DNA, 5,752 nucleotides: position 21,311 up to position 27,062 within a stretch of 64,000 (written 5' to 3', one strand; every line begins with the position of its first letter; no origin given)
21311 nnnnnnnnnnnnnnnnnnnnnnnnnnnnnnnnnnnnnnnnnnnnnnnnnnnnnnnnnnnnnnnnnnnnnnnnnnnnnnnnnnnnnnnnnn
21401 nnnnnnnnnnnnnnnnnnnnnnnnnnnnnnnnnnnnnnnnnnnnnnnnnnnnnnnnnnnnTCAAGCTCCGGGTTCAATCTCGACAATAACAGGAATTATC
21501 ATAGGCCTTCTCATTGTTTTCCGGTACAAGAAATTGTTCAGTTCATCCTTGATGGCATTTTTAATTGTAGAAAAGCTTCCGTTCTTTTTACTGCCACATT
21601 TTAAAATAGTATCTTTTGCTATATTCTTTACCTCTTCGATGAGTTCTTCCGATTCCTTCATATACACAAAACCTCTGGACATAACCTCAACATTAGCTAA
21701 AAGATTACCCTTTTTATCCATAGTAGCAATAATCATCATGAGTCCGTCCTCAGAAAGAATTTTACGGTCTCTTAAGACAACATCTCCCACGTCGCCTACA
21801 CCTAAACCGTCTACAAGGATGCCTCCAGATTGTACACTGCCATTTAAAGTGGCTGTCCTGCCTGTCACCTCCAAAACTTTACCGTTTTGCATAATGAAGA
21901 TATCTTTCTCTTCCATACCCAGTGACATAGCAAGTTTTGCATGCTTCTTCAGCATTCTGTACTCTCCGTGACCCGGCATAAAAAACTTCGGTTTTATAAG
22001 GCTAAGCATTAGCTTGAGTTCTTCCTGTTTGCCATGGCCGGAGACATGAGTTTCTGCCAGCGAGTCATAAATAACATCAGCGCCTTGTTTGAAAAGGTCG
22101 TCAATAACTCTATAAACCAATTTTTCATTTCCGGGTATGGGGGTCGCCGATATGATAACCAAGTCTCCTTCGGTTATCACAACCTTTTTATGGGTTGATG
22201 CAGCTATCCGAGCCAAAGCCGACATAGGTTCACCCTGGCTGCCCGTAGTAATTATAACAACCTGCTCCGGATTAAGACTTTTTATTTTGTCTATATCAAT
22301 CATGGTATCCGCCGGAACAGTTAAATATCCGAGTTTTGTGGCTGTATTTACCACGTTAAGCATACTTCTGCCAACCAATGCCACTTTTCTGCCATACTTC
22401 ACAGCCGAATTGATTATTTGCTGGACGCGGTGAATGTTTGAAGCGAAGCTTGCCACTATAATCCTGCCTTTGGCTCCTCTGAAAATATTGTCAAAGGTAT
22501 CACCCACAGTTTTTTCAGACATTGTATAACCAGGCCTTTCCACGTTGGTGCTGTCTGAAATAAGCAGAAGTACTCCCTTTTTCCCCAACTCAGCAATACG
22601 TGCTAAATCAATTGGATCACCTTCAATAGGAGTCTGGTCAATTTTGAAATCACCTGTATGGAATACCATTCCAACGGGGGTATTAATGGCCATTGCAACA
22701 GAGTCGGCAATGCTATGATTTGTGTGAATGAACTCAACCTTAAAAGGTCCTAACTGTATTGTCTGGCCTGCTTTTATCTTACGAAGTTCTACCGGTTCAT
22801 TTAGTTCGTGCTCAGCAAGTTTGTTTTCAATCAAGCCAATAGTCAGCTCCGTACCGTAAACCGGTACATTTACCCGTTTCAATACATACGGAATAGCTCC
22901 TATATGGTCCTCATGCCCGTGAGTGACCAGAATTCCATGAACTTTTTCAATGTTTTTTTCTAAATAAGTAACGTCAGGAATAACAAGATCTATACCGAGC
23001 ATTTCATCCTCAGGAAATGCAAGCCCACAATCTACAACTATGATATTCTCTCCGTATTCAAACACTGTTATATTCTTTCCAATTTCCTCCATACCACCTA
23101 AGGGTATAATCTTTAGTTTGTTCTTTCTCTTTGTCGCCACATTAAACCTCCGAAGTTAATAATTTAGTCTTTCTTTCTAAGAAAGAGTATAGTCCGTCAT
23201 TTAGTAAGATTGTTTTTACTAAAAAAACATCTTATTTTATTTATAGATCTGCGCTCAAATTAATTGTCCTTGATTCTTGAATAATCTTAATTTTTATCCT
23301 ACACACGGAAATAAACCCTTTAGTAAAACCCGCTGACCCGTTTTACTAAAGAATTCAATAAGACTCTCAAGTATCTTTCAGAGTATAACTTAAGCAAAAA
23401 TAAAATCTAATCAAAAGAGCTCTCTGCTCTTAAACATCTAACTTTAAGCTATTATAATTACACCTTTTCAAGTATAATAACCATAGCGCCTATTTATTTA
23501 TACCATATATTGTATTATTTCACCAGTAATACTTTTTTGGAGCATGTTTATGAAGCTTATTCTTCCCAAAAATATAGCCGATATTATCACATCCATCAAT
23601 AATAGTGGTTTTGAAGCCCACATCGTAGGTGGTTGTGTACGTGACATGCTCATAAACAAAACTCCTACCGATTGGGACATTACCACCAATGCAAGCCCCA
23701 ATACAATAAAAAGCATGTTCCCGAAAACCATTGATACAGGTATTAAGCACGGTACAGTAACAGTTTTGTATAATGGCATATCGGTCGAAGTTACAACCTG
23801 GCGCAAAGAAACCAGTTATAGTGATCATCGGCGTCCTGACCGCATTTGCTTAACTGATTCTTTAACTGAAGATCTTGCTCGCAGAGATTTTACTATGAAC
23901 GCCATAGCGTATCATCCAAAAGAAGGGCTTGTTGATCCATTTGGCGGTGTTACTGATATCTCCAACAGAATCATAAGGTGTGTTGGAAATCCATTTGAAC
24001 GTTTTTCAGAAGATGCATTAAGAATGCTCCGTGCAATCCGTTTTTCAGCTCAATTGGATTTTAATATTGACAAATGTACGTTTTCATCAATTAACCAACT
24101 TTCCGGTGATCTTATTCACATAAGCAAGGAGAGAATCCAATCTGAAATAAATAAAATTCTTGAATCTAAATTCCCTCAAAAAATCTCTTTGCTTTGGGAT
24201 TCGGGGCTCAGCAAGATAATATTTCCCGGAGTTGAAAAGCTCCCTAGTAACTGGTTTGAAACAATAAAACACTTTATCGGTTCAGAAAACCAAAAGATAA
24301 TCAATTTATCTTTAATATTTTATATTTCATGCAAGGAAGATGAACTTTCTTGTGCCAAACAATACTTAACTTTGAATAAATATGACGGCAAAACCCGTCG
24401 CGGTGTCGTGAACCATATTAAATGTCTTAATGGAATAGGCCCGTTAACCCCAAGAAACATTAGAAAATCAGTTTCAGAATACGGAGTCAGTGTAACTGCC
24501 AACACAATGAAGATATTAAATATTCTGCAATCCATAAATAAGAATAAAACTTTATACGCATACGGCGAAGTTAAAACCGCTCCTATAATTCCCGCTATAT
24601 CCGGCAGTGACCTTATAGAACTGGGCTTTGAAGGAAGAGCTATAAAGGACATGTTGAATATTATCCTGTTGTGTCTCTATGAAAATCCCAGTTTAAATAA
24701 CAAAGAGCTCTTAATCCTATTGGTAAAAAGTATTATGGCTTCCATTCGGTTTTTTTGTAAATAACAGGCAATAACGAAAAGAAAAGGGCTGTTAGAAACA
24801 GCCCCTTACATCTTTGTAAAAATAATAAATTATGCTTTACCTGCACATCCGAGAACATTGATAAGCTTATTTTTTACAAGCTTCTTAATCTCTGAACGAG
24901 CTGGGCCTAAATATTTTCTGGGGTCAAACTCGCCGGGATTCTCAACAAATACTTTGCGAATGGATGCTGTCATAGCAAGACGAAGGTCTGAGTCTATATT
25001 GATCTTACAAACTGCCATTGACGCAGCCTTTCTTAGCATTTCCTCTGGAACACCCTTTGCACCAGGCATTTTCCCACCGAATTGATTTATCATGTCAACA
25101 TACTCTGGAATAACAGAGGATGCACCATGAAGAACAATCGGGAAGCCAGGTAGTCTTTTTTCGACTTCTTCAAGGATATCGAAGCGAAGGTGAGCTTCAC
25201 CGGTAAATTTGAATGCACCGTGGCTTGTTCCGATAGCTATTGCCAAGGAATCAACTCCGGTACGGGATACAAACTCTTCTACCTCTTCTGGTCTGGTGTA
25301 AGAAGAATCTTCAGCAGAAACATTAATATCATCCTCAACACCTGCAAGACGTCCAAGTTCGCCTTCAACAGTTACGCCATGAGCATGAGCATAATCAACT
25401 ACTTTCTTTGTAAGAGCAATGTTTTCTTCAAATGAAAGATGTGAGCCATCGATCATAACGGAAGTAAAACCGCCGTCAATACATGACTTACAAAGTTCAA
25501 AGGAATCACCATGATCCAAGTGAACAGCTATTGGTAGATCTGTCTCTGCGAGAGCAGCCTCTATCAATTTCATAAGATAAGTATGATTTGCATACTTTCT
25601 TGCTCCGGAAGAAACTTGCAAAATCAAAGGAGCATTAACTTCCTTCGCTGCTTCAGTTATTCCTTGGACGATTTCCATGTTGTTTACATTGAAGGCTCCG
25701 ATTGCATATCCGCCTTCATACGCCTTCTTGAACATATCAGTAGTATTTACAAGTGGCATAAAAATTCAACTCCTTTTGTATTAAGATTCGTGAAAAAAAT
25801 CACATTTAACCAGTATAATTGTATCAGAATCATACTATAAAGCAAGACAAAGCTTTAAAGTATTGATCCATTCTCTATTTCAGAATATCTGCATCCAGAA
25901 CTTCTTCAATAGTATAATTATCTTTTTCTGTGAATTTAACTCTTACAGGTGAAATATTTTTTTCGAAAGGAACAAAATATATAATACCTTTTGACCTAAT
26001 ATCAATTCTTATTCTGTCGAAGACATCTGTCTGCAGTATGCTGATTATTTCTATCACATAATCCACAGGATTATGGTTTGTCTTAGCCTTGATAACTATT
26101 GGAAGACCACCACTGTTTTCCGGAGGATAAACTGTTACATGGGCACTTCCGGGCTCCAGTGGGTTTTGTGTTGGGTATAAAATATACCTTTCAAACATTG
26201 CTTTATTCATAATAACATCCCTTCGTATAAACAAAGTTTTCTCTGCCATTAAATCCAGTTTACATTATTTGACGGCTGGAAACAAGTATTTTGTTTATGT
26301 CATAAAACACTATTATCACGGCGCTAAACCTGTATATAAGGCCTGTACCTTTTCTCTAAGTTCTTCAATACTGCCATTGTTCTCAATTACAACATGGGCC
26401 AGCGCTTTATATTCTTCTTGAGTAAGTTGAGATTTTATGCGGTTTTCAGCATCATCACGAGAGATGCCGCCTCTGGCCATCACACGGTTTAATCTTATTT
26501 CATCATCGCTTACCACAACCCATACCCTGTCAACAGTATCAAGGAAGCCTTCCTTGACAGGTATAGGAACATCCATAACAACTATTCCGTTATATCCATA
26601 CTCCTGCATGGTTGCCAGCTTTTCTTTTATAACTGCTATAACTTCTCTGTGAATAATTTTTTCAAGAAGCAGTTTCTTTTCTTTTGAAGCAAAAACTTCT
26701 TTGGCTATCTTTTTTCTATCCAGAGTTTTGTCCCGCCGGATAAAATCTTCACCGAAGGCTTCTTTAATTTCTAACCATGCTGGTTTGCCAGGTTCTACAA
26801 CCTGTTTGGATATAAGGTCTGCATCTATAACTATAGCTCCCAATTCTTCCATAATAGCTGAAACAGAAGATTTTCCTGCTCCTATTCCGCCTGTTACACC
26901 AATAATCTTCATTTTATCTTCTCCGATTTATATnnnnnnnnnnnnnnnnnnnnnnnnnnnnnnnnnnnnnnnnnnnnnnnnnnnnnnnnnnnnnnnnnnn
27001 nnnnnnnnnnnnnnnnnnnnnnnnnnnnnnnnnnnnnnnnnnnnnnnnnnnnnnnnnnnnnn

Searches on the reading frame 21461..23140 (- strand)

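Call 7: search_protein_families(library=pfam, proteins=[window:21461-23140:-], max_evalue=0.001)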
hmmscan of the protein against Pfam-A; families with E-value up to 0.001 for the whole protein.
window:21461-23140:- (559 aa): 5 families
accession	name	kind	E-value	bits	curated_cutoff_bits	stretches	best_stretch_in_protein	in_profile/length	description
PF22505.1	RNase_J_b_CASP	-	2.1e-52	176.6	27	1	224-349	1-126/126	Ribonuclease J, beta-CASP domain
PF17770.6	RNase_J_C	-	3e-30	105.7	23.8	1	455-555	1-102/102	Ribonuclease J C-terminal domain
PF00753.33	Lactamase_B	-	4.4e-13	50.1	22.7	1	22-125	6-114/196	Metallo-beta-lactamase superfamily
PF12706.13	Lactamase_B_2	-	5e-12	46.3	27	1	34-167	3-145/200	Beta-lactamase superfamily domain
PF07521.17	RMMBL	-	1.7e-08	34.8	21.6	1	365-408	13-57/63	Zn-dependent metallo-hydrolase RNA specificity domain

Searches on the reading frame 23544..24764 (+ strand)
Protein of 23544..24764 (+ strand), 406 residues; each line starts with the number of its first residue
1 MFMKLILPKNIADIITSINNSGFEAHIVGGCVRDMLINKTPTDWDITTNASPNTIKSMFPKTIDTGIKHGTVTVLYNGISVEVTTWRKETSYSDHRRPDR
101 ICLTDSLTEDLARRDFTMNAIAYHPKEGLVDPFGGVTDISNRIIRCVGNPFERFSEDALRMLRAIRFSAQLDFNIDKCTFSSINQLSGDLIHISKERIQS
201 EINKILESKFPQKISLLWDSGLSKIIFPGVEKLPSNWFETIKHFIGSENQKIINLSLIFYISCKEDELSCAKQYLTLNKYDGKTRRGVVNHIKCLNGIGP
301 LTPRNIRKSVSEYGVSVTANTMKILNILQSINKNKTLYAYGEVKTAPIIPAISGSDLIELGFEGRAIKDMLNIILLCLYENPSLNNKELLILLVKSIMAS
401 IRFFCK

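Call 7: search_protein_families(library=pfam, proteins=[window:23544-24764:+], max_evalue=0.001)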
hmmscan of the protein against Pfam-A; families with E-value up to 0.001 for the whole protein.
window:23544-24764:+ (406 aa): 2 families
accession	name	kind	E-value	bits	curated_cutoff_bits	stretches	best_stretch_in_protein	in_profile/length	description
PF01743.26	PolyA_pol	-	3.4e-38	131.2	23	1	26-145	2-126/126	Poly A polymerase head domain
PF12627.12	PolyA_pol_RNAbd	-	6.6e-15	55.1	22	1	172-231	1-61/64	Probable RNA and SrmB- binding site of polymerase A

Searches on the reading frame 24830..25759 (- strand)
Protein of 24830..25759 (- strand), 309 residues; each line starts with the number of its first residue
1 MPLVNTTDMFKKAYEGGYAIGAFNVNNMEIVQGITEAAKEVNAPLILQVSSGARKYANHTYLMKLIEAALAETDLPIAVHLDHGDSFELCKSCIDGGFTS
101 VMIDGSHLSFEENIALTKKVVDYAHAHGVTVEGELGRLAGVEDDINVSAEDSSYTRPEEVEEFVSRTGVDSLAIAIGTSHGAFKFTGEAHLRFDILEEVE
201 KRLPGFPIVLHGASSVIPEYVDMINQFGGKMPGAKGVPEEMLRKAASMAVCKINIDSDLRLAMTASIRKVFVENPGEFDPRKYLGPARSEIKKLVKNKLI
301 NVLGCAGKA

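Call 7: search_protein_families(library=pfam, proteins=[window:24830-25759:-], max_evalue=0.001)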
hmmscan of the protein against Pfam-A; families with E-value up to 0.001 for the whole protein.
window:24830-25759:- (309 aa): 1 family
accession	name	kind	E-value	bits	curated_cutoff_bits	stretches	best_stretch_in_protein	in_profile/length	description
PF01116.26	F_bP_aldolase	-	2.1e-104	349.4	25.5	1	4-308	1-277/277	Fructose-bisphosphate aldolase class-II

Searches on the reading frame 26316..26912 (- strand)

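Call 7: search_protein_families(library=pfam, proteins=[window:26316-26912:-], max_evalue=0.001)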
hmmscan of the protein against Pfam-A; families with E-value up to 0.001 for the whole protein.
window:26316-26912:- (198 aa): 2 families
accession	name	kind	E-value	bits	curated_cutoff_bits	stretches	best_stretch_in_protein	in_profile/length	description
PF01121.26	CoaE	-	1.8e-51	174.8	27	1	3-183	2-179/180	Dephospho-CoA kinase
PF13238.12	AAA_18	-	9.5e-06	26.5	29.4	1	4-158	1-122/128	AAA domain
